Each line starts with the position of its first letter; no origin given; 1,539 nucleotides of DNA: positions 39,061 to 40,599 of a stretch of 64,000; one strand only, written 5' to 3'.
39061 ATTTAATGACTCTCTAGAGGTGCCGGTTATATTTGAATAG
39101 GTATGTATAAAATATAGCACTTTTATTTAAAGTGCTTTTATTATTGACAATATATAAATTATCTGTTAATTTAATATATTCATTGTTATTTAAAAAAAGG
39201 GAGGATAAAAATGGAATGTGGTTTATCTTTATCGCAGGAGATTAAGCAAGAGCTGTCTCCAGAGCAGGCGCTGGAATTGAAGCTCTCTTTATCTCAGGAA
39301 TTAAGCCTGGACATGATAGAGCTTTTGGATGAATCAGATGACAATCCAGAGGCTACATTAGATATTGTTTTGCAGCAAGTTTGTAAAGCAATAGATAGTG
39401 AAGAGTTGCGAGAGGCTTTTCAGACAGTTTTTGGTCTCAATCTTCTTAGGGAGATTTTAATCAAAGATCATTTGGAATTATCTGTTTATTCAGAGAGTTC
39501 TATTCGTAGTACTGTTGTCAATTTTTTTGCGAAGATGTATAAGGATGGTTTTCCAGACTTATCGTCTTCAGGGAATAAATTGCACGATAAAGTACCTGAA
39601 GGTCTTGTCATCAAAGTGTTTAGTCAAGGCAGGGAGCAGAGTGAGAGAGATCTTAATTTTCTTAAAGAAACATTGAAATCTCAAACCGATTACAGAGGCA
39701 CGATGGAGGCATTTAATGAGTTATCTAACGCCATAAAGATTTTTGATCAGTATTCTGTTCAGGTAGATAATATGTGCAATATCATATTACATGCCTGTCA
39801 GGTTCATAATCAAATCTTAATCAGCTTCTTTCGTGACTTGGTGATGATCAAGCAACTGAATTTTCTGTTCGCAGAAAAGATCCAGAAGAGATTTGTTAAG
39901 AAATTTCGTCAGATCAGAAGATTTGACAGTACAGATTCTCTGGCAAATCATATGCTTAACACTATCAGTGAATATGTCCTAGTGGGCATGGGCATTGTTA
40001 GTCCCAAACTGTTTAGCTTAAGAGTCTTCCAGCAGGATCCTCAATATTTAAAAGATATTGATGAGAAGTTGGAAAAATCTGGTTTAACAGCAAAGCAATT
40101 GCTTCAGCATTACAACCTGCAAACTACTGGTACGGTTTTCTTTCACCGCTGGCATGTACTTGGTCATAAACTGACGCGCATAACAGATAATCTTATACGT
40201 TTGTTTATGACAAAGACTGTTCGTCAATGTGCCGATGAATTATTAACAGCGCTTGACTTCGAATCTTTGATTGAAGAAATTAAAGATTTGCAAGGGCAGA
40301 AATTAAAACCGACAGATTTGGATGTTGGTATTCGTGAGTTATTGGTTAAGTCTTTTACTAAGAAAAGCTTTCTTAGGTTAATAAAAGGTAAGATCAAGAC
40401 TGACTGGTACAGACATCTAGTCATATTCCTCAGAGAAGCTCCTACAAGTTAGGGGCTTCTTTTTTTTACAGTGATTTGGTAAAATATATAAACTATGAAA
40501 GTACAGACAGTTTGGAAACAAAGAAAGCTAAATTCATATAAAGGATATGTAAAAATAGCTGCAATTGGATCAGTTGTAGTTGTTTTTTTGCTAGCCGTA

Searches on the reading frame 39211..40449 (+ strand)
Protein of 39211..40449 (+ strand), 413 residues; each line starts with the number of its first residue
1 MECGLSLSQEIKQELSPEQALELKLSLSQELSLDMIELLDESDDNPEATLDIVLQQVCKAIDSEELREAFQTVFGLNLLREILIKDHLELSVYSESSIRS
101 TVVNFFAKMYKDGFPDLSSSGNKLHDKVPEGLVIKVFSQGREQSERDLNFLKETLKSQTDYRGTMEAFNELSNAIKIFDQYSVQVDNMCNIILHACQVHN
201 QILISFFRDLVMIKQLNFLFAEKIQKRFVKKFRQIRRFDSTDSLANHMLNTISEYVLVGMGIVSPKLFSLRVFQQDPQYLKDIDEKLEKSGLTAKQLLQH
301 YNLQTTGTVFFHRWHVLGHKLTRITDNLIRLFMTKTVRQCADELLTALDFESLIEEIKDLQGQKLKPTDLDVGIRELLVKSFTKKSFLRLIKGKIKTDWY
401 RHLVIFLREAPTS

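Call 4: search_protein_families(library=pfam, proteins=[window:39211-40449:+], max_evalue=10)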
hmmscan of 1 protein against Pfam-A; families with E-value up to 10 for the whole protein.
window:39211-40449:+ (413 aa): 3 families
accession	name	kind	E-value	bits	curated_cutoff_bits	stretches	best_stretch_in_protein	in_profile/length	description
PF01724.21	DUF29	-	0.0066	17.1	22.5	1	333-365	10-42/138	Domain of unknown function DUF29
PF02816.24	Alpha_kinase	-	0.11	13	21.3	1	130-218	21-90/185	Alpha-kinase family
PF01423.28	LSM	-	0.27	11.4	23.4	0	184-213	27-56/66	LSM domain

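Call 5: search_protein_families(library=ncbifam, proteins=[window:39211-40449:+], max_evalue=10)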
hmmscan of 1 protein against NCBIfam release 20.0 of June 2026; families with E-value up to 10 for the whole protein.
window:39211-40449:+ (413 aa): 0 families

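Call 6: search_solved_structures(query=window:39211-40449:+, max_evalue=10, show_alignments=3)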
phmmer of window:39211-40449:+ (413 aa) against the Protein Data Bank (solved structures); distinct sequences matched with E-value up to 10: 0.

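Call 7: find_homologous_proteins(query=window:39211-40449:+, max_evalue=0.001)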
Query window:39211-40449:+ (413 aa): 7 proteins with E <= 0.001 among 8000 candidates.
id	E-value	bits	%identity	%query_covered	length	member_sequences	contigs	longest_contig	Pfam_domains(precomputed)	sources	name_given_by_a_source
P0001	2.0e-265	898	100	100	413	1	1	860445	-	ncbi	ncbi:MAG: hypothetical protein ACKKL6_01615 [Candidatus Komeilibacteria bacterium]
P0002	1.9e-213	727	87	92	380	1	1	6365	-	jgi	-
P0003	2.7e-173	595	67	99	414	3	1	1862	-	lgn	-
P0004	2.1e-87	312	42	96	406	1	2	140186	-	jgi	jgi:hypothetical protein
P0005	3.3e-52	196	34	96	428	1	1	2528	-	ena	-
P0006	5.2e-52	195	33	96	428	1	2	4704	-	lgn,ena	-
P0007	2.8e-30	124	27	99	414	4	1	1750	-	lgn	-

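Call 12: search_solved_structures(query=A1, max_evalue=10, show_alignments=5)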
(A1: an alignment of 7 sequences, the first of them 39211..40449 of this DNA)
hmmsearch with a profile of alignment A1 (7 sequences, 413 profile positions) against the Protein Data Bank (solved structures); distinct sequences matched with E-value up to 10: 2.
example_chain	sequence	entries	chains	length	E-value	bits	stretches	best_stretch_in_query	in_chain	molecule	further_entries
7z7n_E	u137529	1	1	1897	1.6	10.8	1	255-309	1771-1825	Helicase-like protein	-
7z8s_E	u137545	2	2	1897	1.6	10.8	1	255-309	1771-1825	Helicase-like protein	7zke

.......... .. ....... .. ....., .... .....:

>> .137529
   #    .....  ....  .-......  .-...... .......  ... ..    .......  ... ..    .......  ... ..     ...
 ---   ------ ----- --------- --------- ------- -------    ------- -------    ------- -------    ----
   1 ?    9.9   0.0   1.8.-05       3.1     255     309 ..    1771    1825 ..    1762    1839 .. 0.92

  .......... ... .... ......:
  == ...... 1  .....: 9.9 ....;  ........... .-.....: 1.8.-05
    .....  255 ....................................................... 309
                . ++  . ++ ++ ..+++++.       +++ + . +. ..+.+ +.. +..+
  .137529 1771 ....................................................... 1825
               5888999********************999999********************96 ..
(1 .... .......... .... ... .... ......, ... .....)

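Call 21: predict_structure(alignment_id=A1)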
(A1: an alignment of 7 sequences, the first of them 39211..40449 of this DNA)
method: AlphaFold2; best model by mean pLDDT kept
length: 413 residues; sequences in the alignment: 7
mean_pLDDT: 81.4   pTM: 0.75
mean pLDDT of the five models: 81.4, 67.6, 66.4, 63.4, 50.7
residues with pLDDT >= 90: 126; 70-90: 225; 50-70: 41; < 50: 21
segments of 3 or more residues with pLDDT < 50: 1-11, 316-320, 409-413
pLDDT, mean of each block of 10 residues (from residue 1): 33 73 88 84 78 90 91 92 87 84 92 84 84 89 91 85 88 93 93 87 84 78 88 67 85 87 72 80 77 75 61 55 69 89 93 89 85 93 92 86 60 40
secondary structure, 60 per line:
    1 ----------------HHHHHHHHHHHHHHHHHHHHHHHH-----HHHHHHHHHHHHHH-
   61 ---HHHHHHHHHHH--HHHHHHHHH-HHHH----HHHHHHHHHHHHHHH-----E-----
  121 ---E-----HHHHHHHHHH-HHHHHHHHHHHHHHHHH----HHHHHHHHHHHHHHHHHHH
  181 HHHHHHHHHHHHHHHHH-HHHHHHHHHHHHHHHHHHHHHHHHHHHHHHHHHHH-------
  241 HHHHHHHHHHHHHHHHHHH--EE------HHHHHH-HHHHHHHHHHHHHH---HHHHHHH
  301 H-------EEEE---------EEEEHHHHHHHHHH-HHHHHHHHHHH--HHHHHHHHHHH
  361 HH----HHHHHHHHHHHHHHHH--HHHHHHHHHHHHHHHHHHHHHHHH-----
elements in order: H17-40 H46-59 H64-74 H77-85 H87-90 H95-109 H130-139 H141-157 H162-197 H199-233 H241-259 H270-275 H277-290 H294-301 E309-312 E322-325 H326-335 H337-347 H350-362 H367-382 H385-408

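Call 22: search_protein_representatives(alignment_id=A1)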
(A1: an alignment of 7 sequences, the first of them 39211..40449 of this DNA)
Query: 7 sequences, 413 profile positions. Proteins with E-value up to 0.001 (for the whole library): 161; up to 1e-10: 151; up to 1e-30: 116. The best 150 are listed.
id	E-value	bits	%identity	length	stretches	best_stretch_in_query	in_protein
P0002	2.0e-185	633.1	-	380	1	35-412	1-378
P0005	9.4e-181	617.7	-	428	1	3-411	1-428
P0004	2.1e-176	603.4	-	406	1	1-408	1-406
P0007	1.7e-162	557.6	-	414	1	1-412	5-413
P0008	1.1e-101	357.3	-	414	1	8-408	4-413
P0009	9.5e-100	350.9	-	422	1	4-409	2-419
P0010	2.7e-93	329.7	-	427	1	4-410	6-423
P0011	1.5e-89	317.3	-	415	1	2-411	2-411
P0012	5.2e-89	315.5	-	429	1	8-410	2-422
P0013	3.5e-88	312.8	-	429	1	5-410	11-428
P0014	9.7e-88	311.4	-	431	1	5-410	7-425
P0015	4.9e-86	305.7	-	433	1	2-410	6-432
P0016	5.2e-85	302.4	-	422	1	14-411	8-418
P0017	8.5e-85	301.7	-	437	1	2-411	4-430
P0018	3.7e-83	296.2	-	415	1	3-408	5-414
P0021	3.6e-80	286.4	-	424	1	3-408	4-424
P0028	1.9e-74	267.6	-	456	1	1-408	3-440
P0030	1.6e-73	264.5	-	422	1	8-408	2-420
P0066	1.6e-57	211.8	-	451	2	137-410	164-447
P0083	3.6e-48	181.0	-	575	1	3-403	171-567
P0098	9.9e-43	163.1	-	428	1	142-408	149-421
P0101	2.4e-41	158.5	-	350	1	134-411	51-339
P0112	5.0e-36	141.0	-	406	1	98-408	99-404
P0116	3.2e-34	135.1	-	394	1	136-408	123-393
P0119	4.9e-31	124.6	-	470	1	135-402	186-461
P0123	4.2e-30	121.5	-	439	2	245-407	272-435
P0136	2.2e-19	86.2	-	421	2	137-407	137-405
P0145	3.0e-15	72.6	-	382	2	170-406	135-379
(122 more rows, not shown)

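Call 25: fold_search(model_id=the predicted structure, library=pdb)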
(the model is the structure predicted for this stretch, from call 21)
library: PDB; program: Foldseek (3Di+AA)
matches with E <= 10: 213; with E <= 0.001: 0
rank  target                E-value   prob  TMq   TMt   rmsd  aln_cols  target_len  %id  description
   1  5vyd_A                5.4e-01  0.08  0.13  0.15  24.6       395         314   10  Crystal structure of phosphodiesterase domain of RhoPDE fusion protein from the Choanoflagellate Salpingoeca rosetta (released 2017-10-18)
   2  3ipi                  6.5e-01  0.14  0.15  0.19  18.4       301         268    9  Crystal Structure of a Geranyltranstransferase from the Methanosarcina mazei (released 2009-09-08)
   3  3e0s_A                6.5e-01  0.08  0.11  0.14  25.6       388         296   10  Crystal structure of an uncharacterized protein from Chlorobium tepidum (released 2008-08-26)
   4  5vyd_B                7.0e-01  0.07  0.12  0.14  26.0       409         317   10  Crystal structure of phosphodiesterase domain of RhoPDE fusion protein from the Choanoflagellate Salpingoeca rosetta (released 2017-10-18)
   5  9dcx                  9.2e-01  0.08  0.09  0.13  23.4       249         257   13  Crystal Structure of designed allosteric facilitated dissociation switch AS1 (released 2025-08-20)
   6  4ywt_D                9.6e-01  0.08  0.18  0.17  27.6       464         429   12  Crystal structure of full-length glypican-1 core protein after controlled crystal dehydration to 87% relative humidity (released 2015-07-29)
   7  8r5s_D                9.6e-01  0.06  0.09  0.13  25.1       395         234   11  t113 - De-novo designed soluble homotetramer (released 2024-11-27)
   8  4acr_D                1.0e+00  0.08  0.18  0.17  27.9       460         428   11  Crystal structure of N-glycosylated, C-terminally truncated human glypican-1 (released 2012-02-22)
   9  9dcy_A                1.1e+00  0.07  0.09  0.13  23.4       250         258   14  Crystal Structure of Designed allosteric facilitated dissociation switch AS1 in complex state HE (released 2025-08-20)
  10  9dd3_A                1.2e+00  0.08  0.10  0.14  21.5       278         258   13  Crystal Structure of Designed allosteric facilitated dissociation switch AS5 in complex state HE (released 2025-08-20)
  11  8cws_A                1.2e+00  0.05  0.12  0.11  26.8       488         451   14  Accurate computational design of genetically encoded 3D protein crystals (released 2023-11-01)
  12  7pqx_A                1.3e+00  0.05  0.11  0.09  31.3       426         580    9  Structure of CtAtm1 in the inward-facing open conformation (released 2022-08-10)
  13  6bqg                  1.3e+00  0.04  0.11  0.12  26.3       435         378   11  Crystal structure of 5-HT2C in complex with ergotamine (released 2018-02-14)
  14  8cwy_A                1.4e+00  0.04  0.11  0.11  26.5       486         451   14  Accurate computational design of genetically encoded 3D protein crystals (released 2023-11-01)
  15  8ont_A                1.4e+00  0.02  0.10  0.09  25.0       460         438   10  Structure of Setaria italica NRAT in complex with a nanobody (released 2023-04-12)
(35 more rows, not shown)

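Call 34: search_protein_families(library=pfam, alignment_id=A2, max_evalue=1)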
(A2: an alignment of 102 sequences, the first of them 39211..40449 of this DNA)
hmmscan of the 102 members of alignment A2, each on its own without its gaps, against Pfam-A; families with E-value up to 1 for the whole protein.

A. member 1, window:39211-40449:+ (413 aa): 3 families
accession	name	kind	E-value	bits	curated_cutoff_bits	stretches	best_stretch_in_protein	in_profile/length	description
PF01724.21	DUF29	-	0.0066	17.1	22.5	1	333-365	10-42/138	Domain of unknown function DUF29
PF02816.24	Alpha_kinase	-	0.11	13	21.3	1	130-218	21-90/185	Alpha-kinase family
PF01423.28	LSM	-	0.27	11.4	23.4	0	184-213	27-56/66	LSM domain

B. families by the number of members that match (of 102 scanned): 113 families (the first 25 are shown)
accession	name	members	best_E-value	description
PF18501.6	REC1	3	0.0068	Alpha helical recognition lobe domain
PF17814.7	LisH_TPL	1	0.002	LisH-like dimerisation domain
PF08659.16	KR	1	0.0029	KR domain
PF17925.6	TetR_C_20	1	0.0034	Tetracyclin repressor-like, C-terminal domain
PF19652.4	DUF6155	1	0.0061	Family of unknown function (DUF6155)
PF01724.21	DUF29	1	0.0066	Domain of unknown function DUF29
PF03467.21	Smg4_UPF3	1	0.0075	Smg-4/UPF3 family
PF01399.33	PCI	1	0.014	PCI domain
PF23151.1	NuiA_2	1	0.015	NuiA-like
PF08349.16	DUF1722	1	0.018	Protein of unknown function (DUF1722)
PF15601.11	Imm70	1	0.02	Immunity protein 70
PF16928.10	Inj_translocase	1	0.02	DNA/protein translocase of phage P22 injectosome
PF18470.6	Cas9_a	1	0.02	Cas9 alpha-helical lobe domain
PF14591.11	AF0941-like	1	0.021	AF0941-like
PF20652.3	Sec8_C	1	0.022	Exocyst complex component Sec8 C-terminal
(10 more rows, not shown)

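Call 35: search_solved_structures(query=A2, max_evalue=10, show_alignments=5)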
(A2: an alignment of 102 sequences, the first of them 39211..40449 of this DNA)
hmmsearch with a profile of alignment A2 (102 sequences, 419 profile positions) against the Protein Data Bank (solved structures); distinct sequences matched with E-value up to 10: 9.
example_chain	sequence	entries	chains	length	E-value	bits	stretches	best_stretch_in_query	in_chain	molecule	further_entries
9l08_A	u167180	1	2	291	0.13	14.4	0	38-82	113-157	Covalently Connected Cytochrome c555 trimer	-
5i6h_A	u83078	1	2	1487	0.25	13.5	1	97-212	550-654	Acetyl-CoA carboxylase-like protein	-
2nrj_A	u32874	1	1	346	0.26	13.4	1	30-118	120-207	Hbl B protein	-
5i6f_A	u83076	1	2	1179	0.27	13.4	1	97-212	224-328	Acetyl-CoA carboxylase-like protein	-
5i6g_A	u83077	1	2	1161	0.27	13.4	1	97-212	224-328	Acetyl-CoA carboxylase-like protein,Acetyl-CoA carboxylase-like protein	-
5i6i_A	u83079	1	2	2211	0.53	12.4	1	97-212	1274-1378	Acetyl-CoA carboxylase-like protein,Acetyl-CoA carboxylase-like protein,Acetyl-CoA carboxy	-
5v2o_A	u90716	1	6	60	1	11.5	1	143-196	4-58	TP2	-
5e3e_A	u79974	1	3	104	1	11.5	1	354-409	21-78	CdiI immunity protein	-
8ro4_A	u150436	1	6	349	2.3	10.4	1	269-306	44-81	2-hydroxy-3-keto-glucal hydratase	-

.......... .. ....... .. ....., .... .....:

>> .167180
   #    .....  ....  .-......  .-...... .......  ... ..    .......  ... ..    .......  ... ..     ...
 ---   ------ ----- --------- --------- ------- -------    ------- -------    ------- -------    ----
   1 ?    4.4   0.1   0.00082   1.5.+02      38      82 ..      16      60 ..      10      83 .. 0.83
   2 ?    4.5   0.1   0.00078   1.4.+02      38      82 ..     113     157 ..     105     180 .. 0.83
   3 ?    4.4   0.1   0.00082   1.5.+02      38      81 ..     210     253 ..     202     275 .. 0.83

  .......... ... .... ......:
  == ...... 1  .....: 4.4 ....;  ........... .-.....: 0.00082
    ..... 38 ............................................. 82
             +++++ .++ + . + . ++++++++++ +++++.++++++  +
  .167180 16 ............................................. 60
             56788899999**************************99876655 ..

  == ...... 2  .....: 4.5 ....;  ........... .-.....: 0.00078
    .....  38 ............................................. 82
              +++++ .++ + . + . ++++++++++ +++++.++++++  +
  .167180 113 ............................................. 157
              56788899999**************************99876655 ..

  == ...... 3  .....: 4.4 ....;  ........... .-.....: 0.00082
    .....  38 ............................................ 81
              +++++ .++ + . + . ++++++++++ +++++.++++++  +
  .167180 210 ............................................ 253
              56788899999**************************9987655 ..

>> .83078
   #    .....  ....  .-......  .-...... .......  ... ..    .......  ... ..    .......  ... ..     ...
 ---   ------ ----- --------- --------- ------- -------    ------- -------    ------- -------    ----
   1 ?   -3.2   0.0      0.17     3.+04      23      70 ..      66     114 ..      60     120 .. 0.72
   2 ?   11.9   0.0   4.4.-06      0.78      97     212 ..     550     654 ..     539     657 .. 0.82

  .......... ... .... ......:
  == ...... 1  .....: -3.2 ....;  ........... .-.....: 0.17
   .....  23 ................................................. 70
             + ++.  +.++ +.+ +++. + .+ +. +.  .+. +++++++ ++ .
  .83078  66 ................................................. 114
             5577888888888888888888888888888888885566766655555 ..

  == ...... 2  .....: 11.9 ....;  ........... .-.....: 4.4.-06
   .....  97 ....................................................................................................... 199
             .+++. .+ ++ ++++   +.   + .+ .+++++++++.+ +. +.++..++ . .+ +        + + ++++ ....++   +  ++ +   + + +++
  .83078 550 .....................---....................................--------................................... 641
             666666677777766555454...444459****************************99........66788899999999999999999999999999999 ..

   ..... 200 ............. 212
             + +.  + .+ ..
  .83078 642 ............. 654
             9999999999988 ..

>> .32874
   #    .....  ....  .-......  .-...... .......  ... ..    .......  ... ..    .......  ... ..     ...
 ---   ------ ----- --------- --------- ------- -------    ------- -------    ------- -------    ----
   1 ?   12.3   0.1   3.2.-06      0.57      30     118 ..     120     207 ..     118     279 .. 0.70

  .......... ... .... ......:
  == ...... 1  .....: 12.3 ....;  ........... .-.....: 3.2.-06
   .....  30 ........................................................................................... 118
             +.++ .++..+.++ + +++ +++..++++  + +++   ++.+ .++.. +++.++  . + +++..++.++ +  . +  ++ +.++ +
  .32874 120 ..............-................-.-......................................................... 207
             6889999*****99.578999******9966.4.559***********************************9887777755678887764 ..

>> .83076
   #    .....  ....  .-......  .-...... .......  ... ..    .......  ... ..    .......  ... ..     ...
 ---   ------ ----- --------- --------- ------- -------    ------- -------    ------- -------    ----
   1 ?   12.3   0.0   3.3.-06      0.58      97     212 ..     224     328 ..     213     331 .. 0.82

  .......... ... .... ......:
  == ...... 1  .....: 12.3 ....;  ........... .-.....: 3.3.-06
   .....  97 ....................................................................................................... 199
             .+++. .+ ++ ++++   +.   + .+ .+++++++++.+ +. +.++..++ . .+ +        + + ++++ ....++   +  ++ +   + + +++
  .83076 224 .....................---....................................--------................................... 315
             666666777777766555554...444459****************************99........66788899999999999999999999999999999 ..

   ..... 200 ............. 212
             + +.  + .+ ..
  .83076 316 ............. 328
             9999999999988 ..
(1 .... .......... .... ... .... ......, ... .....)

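Call 40: find_related_loci(query=A1, collection=genome_contigs, flank=10000)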
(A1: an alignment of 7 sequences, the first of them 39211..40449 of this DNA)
Query A1 (413 aa) in genome_contigs; peptide patterns used: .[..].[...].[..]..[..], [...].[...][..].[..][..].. (x = any residue, [..] = any of these).
64 stretches matched a pattern; 4 encode a relative of the query (tblastn E <= 1e-3); 4 distinct loci.
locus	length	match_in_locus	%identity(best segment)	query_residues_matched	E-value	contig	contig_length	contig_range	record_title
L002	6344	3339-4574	26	21-410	1e-38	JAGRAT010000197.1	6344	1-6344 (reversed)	MAG: Bdellovibrionales bacterium isolate HKST-UBA25 NODE_198_length_6344_cov_3.172650, whole genome shotgun sequence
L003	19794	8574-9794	27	1-409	2e-35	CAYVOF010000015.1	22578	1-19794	MAG TPA_asm: uncultured Candidatus Saccharibacteria bacterium isolate SRP192515_co2_194 genome assembly, contig: NODE_17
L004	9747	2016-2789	29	164-412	3e-30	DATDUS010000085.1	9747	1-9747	MAG TPA_asm: Patescibacteria group bacterium isolate SMAG_U8064 k141_519668, whole genome shotgun sequence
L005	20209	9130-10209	23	1-360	4e-24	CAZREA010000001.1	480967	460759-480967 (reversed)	MAG TPA_asm: uncultured Gammaproteobacteria bacterium isolate SRP342105_co2_22 genome assembly, contig: NODE_3_length_48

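Call 43: find_homologous_proteins(query=A3, max_evalue=0.00001)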
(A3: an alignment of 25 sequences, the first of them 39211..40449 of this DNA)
Query A3 (25 sequences) (413 aa, profile of the alignment): 4 proteins with E <= 0.00001 among 8000 candidates.
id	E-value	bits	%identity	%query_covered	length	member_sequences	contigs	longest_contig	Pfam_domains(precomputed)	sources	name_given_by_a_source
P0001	1.4e-133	464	100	100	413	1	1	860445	-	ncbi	ncbi:MAG: hypothetical protein ACKKL6_01615 [Candidatus Komeilibacteria bacterium]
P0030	2.6e-132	460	25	98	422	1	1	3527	-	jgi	jgi:hypothetical protein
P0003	4.8e-132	459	67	99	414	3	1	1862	-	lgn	-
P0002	4.5e-117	410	87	92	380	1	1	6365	-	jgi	-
